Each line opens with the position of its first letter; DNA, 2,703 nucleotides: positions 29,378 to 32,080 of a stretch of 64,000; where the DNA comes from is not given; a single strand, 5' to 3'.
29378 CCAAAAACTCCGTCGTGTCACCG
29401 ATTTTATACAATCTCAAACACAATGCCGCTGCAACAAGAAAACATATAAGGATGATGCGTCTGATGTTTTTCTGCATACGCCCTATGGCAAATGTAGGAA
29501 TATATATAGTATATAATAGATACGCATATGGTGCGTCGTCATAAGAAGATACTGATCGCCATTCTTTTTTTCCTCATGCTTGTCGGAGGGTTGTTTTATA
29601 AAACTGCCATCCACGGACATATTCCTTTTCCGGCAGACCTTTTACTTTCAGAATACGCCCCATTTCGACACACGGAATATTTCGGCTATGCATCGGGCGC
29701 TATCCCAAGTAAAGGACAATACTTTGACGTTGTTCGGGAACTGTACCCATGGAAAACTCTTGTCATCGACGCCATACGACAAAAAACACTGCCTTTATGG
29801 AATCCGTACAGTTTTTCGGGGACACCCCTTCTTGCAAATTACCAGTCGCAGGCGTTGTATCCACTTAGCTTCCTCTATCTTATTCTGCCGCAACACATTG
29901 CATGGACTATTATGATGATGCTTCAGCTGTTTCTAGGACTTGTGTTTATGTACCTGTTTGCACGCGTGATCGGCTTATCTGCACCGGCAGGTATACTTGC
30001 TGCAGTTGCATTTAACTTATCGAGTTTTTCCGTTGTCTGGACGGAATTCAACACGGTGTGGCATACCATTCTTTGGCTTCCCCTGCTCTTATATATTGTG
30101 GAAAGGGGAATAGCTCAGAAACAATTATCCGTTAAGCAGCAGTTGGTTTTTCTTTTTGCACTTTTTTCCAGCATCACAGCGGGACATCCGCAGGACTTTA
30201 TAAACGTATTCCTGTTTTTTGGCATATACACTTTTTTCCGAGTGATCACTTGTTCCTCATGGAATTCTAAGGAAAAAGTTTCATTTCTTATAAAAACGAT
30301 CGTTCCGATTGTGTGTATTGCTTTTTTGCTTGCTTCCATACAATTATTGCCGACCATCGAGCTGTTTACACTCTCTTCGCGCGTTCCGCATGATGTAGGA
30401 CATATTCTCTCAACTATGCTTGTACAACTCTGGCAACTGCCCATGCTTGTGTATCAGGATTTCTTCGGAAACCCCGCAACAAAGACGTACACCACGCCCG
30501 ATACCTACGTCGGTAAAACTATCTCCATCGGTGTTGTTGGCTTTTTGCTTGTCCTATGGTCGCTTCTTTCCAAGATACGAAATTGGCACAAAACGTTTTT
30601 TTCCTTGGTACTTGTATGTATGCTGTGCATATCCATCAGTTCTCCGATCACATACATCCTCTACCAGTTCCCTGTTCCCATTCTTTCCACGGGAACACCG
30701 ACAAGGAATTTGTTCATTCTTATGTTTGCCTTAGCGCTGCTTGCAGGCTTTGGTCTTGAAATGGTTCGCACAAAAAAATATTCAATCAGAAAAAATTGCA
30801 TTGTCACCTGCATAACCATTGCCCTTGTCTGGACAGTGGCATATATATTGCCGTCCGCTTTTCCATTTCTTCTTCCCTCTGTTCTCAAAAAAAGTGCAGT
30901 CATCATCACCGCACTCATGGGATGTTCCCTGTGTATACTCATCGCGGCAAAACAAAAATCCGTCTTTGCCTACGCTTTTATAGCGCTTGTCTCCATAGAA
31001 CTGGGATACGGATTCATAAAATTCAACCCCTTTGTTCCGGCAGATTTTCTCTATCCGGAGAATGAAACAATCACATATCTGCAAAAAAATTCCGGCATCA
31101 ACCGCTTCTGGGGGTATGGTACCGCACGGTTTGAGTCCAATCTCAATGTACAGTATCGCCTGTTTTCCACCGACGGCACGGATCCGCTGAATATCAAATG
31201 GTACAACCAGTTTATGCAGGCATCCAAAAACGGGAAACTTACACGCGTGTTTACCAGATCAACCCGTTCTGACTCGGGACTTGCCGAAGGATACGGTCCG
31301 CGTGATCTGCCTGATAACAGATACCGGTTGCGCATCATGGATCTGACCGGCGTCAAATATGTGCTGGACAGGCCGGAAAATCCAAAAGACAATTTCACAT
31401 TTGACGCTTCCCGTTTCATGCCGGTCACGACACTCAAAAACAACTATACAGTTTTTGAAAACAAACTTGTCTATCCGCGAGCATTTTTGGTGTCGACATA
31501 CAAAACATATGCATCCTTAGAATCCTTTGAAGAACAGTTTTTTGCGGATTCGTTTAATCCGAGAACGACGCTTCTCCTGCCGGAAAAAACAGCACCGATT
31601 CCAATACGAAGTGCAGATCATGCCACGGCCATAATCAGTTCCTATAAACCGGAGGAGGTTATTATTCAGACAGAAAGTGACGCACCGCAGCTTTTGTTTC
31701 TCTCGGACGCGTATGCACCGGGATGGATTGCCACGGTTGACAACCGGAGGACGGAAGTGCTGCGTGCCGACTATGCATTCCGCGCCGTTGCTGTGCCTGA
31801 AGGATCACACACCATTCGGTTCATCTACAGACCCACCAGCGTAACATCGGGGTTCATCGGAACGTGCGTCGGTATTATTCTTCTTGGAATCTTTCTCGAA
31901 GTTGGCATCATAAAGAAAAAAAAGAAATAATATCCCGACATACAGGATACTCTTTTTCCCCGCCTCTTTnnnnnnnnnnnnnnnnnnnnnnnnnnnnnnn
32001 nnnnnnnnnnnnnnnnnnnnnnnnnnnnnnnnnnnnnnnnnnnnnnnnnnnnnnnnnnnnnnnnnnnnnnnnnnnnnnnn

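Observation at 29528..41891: Three YfhO-like GT-C paralogs, two with adjacent GT2 partners (CsbB/YfhO-type two-step glycosylation modules)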

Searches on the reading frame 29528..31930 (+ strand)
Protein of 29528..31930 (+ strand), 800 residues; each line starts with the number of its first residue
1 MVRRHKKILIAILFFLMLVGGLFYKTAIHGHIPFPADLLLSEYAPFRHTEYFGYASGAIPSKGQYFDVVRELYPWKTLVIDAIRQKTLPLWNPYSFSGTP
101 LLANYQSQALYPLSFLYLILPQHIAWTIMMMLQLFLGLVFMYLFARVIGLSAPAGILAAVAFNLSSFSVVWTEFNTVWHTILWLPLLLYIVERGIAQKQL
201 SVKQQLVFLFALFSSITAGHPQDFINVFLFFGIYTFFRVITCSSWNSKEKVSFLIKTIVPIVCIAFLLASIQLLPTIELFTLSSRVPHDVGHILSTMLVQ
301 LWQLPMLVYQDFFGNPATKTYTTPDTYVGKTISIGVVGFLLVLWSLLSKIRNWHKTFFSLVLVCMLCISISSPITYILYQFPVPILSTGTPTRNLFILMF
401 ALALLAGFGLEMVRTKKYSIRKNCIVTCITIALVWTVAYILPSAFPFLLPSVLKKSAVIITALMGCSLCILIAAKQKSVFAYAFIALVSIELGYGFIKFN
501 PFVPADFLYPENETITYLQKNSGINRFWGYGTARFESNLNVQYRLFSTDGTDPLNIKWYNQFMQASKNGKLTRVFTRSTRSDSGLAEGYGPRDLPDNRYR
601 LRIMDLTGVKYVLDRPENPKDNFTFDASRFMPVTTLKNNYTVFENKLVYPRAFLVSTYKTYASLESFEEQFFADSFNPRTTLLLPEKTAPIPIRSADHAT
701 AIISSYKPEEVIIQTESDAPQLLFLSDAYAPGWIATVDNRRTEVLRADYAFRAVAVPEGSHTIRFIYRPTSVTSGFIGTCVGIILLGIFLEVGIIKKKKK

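Call 4: search_protein_families(library=pfam, proteins=[window:29528-31930:+], max_evalue=0.01)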
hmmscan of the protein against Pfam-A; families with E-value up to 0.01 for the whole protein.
window:29528-31930:+ (800 aa): 1 family
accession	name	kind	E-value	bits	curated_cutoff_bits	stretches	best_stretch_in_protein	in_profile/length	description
PF09586.16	YfhO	-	2.2e-28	99.6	28.5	2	105-658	71-597/835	Bacterial membrane protein YfhO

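Call 16: find_encoding_contigs(protein=window:29528-31930:+, flank=10000, max_places=6)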
Protein window:29528-31930:+ (800 aa): no gene with exactly this product is on record in the collection.

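Call 56: search_protein_families(library=ncbifam, proteins=[window:29528-31930:+], max_evalue=0.00001)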
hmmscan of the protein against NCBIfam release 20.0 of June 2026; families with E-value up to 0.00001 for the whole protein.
window:29528-31930:+ (800 aa): 0 families

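Call 73: find_homologous_proteins(query=window:29528-31930:+, max_evalue=0.00001)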
Query window:29528-31930:+ (800 aa): 811 proteins with E <= 0.00001 among 8000 candidates; the best 120 are listed.
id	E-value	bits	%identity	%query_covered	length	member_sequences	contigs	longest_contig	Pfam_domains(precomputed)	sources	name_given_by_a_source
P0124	0.0e+0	1806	100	100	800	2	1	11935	PF09586.17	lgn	-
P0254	0.0e+0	1401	75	100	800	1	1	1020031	PF09586.17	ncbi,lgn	ncbi:MAG: YfhO family protein [Microgenomates group bacterium]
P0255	0.0e+0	1375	75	100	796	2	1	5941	PF09586.17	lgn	-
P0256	0.0e+0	1365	73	100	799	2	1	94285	PF09586.17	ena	-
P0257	0.0e+0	1355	73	100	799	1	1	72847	PF09586.17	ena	-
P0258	0.0e+0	1346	73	100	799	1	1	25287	PF09586.17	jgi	-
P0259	0.0e+0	1302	72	96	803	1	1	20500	PF09586.17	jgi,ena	-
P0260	0.0e+0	1300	72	98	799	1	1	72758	PF09586.17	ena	-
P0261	0.0e+0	1267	69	99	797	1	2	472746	PF09586.17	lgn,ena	-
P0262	0.0e+0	1181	66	95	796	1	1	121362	PF09586.17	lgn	-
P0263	0.0e+0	1166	64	98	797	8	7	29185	PF09586.17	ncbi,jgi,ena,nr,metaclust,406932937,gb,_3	ncbi:MAG: hypothetical protein ACD_48C00237G0003 [uncultured bacterium]|nr:MAG: hypothetical protein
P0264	0.0e+0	1151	63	100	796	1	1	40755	PF09586.17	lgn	-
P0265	0.0e+0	1144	63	100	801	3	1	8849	PF09586.17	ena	-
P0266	0.0e+0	1132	64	98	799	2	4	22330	PF09586.17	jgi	-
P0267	0.0e+0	1125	63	98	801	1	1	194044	PF09586.17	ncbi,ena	-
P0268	0.0e+0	1121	63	97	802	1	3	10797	PF09586.17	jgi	-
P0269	2.4e-282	957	55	99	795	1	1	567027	PF09586.17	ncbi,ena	-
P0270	5.8e-280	949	54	97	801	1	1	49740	PF09586.17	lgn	-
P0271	1.4e-279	948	55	95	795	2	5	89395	PF09586.17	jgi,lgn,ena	-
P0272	1.8e-277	941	55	96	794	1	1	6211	PF09586.17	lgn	-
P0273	1.1e-275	935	54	98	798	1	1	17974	PF09586.17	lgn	-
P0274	5.2e-273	926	54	98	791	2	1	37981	PF09586.17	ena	-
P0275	1.3e-267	908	53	96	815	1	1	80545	PF09586.17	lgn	-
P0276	4.3e-267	907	54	97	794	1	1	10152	PF09586.17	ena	-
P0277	8.2e-267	906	53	96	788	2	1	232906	PF09586.17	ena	-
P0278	4.5e-265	900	53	98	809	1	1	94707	PF09586.17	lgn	-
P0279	4.1e-264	897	54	96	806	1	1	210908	PF09586.17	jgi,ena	-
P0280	1.0e-261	889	52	99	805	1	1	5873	PF09586.17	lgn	-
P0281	1.2e-261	889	53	96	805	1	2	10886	PF09586.17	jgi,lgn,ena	jgi:hypothetical protein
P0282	1.4e-261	888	54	94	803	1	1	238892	PF09586.17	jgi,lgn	jgi:hypothetical protein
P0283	1.1e-258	879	51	97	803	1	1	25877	PF09586.17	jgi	-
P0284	8.6e-258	876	51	96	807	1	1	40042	PF09586.17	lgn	-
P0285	2.2e-257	875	50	100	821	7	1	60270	PF09586.17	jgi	-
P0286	4.2e-257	874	52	98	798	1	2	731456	PF09586.17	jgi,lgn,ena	jgi:hypothetical protein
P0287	8.2e-257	873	51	96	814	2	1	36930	PF09586.17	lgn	-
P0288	3.2e-256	871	50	100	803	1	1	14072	PF09586.17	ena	-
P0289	1.5e-255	868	52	98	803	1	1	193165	PF09586.17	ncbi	-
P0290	2.1e-255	868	52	98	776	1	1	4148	PF09586.17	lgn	-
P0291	3.2e-255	867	51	98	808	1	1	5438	PF09586.17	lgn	-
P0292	2.6e-253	861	52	98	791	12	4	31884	PF09586.17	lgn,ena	-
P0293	3.0e-253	861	49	99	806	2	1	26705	PF09586.17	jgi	-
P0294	1.7e-252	858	50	97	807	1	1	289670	PF09586.17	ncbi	-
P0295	3.1e-251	854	49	99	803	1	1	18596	PF09586.17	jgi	jgi:Bacterial membrane protein YfhO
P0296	3.4e-251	854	51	96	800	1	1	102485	PF09586.17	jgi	jgi:hypothetical protein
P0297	3.9e-251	854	51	98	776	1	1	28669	PF09586.17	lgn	-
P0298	5.3e-251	853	50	99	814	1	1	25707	PF09586.17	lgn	-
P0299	9.5e-251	853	51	97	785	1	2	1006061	PF09586.17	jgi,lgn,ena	jgi:hypothetical protein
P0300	1.6e-250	852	51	96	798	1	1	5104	PF09586.17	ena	-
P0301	1.6e-250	852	51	99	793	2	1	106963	PF09586.17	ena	-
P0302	1.5e-249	849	51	96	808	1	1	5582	PF09586.17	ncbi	-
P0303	5.6e-249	847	53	94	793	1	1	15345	PF09586.17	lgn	-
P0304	5.6e-249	847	52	93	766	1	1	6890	PF09586.17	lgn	-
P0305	9.9e-249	846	51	95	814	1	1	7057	PF09586.17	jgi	jgi:hypothetical protein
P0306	4.7e-248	844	52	98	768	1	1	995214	PF09586.17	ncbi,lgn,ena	-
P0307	5.6e-248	843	48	98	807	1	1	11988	PF09586.17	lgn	-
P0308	1.5e-247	842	50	96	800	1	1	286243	PF09586.17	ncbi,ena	-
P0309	1.9e-247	842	50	97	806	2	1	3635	PF09586.17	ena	-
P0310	3.0e-247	841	49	100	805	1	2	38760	PF09586.17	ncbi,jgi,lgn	-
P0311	3.0e-247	841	50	95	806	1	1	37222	PF09586.17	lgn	-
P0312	4.9e-247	840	49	98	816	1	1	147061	PF09586.17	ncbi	-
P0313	5.3e-247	840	49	99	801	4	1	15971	PF09586.17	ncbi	-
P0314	5.4e-247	840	53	96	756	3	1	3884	PF09586.17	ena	-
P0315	6.6e-247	840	50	97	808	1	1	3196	PF09586.17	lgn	-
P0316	2.5e-246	838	49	97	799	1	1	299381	PF09586.17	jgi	jgi:hypothetical protein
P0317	5.3e-246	837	49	96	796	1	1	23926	PF09586.17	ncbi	-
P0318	8.2e-246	836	50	97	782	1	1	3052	PF09586.17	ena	-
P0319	1.4e-245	835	49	99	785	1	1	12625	PF09586.17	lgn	-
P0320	1.8e-245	835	50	98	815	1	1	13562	PF09586.17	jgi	jgi:hypothetical protein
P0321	2.4e-245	835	51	97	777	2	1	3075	PF09586.17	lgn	-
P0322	6.7e-245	833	50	98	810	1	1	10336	PF09586.17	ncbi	-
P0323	9.9e-245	833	49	97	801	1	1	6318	PF09586.17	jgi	jgi:hypothetical protein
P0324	1.1e-244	833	50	97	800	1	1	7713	PF09586.17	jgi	jgi:hypothetical protein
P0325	1.7e-244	832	48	98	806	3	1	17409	PF09586.17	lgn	-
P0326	1.8e-244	832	47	99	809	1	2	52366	PF09586.17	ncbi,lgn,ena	-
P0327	3.2e-244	831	49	99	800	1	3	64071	PF09586.17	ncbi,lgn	-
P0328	4.6e-244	830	50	97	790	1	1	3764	PF09586.17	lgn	-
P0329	5.6e-244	830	49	97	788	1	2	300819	PF09586.17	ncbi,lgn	-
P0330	2.5e-243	828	49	98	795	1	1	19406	PF09586.17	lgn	-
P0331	2.6e-243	828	49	97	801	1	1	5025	PF09586.17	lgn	-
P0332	3.8e-243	827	49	99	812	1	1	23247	PF09586.17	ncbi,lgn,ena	-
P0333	5.3e-243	827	49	99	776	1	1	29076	PF09586.17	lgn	-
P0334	6.5e-243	827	48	98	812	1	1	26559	PF09586.17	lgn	-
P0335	1.1e-242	826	49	94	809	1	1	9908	PF09586.17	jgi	jgi:hypothetical protein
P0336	1.8e-242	825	49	95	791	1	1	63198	PF09586.17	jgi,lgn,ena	-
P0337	2.0e-241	822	49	96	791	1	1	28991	PF09586.17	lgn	-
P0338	2.4e-241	821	48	96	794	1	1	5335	PF09586.17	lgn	-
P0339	1.2e-240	819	48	96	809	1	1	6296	PF09586.17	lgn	-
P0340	1.5e-240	819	48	97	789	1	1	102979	PF09586.17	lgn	-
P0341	5.1e-240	817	50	95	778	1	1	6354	PF09586.17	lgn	-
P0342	6.5e-240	817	48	96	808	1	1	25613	PF09586.17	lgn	-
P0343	1.2e-239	816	48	98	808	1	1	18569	PF09586.17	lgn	-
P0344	1.3e-239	816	48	98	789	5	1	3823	PF09586.17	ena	-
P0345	1.3e-239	816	48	100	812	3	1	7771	PF09586.17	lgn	-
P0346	1.4e-239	816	48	99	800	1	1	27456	PF09586.17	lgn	-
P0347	4.3e-239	814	47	96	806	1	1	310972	PF09586.17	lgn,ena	-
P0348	5.9e-239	814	49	97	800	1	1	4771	PF09586.17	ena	-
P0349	1.2e-238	813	48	100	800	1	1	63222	PF09586.17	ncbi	-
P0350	5.3e-238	810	49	98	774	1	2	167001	PF09586.17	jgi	jgi:hypothetical protein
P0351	3.0e-237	808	50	97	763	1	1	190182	PF09586.17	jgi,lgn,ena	-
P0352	5.3e-237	807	49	98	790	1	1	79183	PF09586.17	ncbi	-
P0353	3.5e-236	804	48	97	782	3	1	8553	PF09586.17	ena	-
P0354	7.9e-235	800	47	98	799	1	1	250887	PF09586.17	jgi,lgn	-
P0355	1.0e-234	800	50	97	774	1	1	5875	PF09586.17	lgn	-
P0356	2.5e-234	798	50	95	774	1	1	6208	PF09586.17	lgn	-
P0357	4.9e-234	797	47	98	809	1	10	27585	PF09586.17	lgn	-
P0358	1.0e-233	796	50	94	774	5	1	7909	PF09586.17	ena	-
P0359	2.1e-233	795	49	98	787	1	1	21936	PF09586.17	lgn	-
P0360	4.3e-232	791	49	96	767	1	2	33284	PF09586.17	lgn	-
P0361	1.0e-231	790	47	97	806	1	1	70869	PF09586.17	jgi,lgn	jgi:uncharacterized membrane protein YfhO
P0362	2.3e-231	788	47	97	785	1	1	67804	PF09586.17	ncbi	-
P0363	8.4e-231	787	49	96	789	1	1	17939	PF09586.17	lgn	-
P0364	9.4e-229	780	47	96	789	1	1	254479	PF09586.17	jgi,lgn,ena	-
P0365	4.0e-228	778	48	96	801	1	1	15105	PF09586.17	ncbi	-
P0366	1.9e-227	775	47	100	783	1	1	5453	PF09586.17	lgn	-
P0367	2.6e-227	775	48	98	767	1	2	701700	PF09586.17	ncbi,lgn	-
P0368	7.9e-227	773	48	95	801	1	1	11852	PF09586.17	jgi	jgi:hypothetical protein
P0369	9.4e-224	763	46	97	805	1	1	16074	PF09586.17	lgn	-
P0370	1.2e-222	760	46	99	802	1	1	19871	PF09586.17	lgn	-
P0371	1.7e-222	759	50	90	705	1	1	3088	PF09586.17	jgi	jgi:hypothetical protein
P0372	1.2e-221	756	44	97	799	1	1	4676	PF09586.17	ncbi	-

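Call 74: find_encoding_contigs(protein=P0261, flank=8000, max_places=2)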
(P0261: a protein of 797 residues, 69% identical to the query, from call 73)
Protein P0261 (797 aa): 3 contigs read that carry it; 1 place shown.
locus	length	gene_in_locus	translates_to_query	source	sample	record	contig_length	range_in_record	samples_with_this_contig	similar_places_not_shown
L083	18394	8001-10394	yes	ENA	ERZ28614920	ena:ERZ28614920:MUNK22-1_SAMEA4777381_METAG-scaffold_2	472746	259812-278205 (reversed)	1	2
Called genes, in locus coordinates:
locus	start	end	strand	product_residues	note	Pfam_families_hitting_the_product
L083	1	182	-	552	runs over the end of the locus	-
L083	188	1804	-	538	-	PF13231:PMT_2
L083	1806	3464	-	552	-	PF02366:PMT (weak), PF13231:PMT_2 (weak)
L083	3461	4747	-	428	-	PF09594:GT87 (weak)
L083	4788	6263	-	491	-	-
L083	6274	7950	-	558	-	PF13231:PMT_2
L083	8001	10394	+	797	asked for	PF09586:YfhO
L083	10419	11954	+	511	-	-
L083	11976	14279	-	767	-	PF09586:YfhO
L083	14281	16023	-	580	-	-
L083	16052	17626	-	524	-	-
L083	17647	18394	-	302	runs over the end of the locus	PF00535:Glycos_transf_2, PF13641:Glyco_tranf_2_3, PF13506:Glyco_transf_21 (weak), PF13632:Glyco_trans_2_3 (weak)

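Call 75: find_encoding_contigs(protein=P0286, flank=8000, max_places=2)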
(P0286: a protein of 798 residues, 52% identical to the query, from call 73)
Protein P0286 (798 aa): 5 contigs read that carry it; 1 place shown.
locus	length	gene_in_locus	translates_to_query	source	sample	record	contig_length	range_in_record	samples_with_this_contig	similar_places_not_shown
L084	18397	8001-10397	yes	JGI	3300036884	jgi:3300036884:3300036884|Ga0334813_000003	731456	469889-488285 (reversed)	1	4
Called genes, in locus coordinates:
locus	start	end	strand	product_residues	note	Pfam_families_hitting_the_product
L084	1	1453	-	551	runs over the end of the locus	PF10131:PTPS_related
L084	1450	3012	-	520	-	PF13231:PMT_2 (weak)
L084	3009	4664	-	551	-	PF13231:PMT_2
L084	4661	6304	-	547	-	PF02366:PMT, PF13231:PMT_2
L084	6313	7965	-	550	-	PF02366:PMT, PF13231:PMT_2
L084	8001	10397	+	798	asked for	PF09586:YfhO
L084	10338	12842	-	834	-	PF09586:YfhO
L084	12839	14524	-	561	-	PF02366:PMT, PF13231:PMT_2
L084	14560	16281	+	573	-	PF13231:PMT_2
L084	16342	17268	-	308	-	PF13641:Glyco_tranf_2_3, PF00535:Glycos_transf_2, PF13632:Glyco_trans_2_3 (weak)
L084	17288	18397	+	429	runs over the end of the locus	PF13231:PMT_2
